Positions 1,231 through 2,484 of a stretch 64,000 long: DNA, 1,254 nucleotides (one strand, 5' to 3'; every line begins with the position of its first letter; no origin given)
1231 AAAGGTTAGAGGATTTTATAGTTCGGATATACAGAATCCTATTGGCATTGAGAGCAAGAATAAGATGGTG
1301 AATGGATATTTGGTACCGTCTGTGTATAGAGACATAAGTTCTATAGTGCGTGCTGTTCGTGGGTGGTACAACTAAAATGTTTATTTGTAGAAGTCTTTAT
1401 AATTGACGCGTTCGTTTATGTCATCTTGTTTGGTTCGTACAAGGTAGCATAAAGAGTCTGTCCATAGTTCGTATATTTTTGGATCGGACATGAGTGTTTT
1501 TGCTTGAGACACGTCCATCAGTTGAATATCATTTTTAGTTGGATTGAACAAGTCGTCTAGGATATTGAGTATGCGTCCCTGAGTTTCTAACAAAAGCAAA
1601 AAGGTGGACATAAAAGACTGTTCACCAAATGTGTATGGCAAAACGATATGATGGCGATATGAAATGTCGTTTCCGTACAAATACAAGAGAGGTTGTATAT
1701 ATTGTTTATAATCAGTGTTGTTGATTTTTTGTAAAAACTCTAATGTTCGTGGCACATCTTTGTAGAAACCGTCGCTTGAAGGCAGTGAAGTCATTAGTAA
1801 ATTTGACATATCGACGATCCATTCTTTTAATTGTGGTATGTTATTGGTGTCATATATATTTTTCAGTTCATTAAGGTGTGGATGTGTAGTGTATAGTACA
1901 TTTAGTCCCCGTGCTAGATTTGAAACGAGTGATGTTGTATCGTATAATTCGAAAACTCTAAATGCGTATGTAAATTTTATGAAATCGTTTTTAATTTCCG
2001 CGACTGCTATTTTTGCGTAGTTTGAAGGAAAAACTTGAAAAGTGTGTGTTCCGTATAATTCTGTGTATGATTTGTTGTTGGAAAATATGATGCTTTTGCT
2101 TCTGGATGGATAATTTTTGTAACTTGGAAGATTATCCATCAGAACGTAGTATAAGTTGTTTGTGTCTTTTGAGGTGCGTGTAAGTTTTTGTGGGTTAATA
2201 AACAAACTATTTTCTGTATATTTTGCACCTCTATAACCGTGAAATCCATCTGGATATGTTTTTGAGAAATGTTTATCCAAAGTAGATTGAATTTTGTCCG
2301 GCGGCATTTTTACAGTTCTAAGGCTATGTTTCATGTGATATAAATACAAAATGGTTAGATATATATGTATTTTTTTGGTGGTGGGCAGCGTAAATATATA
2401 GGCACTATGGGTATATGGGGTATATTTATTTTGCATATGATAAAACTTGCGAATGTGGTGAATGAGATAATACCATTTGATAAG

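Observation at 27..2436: Thrice-repeated upstream module of about 55 bp at the left end: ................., N8-9, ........, N8, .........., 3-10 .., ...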

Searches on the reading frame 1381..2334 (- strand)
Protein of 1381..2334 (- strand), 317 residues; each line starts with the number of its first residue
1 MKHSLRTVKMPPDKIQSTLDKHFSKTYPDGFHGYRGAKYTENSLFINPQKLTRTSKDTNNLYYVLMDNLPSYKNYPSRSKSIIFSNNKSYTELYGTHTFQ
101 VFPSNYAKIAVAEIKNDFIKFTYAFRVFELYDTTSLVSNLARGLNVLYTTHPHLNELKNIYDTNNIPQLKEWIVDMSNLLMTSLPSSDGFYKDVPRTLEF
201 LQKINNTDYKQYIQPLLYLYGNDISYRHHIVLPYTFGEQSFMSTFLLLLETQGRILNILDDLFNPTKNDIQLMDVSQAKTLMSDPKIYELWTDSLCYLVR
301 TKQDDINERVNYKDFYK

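Call 11: search_protein_families(library=pfam, proteins=[window:1381-2334:-], max_evalue=0.01)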
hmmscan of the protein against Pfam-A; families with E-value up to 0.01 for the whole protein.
window:1381-2334:- (317 aa): 1 family
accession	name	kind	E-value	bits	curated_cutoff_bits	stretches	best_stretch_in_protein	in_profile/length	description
PF09567.15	RE_MamI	-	0.0051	16.9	25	1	55-138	84-151/183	MamI restriction endonuclease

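Call 12: search_protein_families(library=phrogs, proteins=[window:1381-2334:-], max_evalue=0.01)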
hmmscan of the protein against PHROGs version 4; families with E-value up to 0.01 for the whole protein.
window:1381-2334:- (317 aa): 1 family
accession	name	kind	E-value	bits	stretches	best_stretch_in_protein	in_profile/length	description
phrog_12810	-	unknown function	1.3e-17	64.3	1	22-303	26-245/788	-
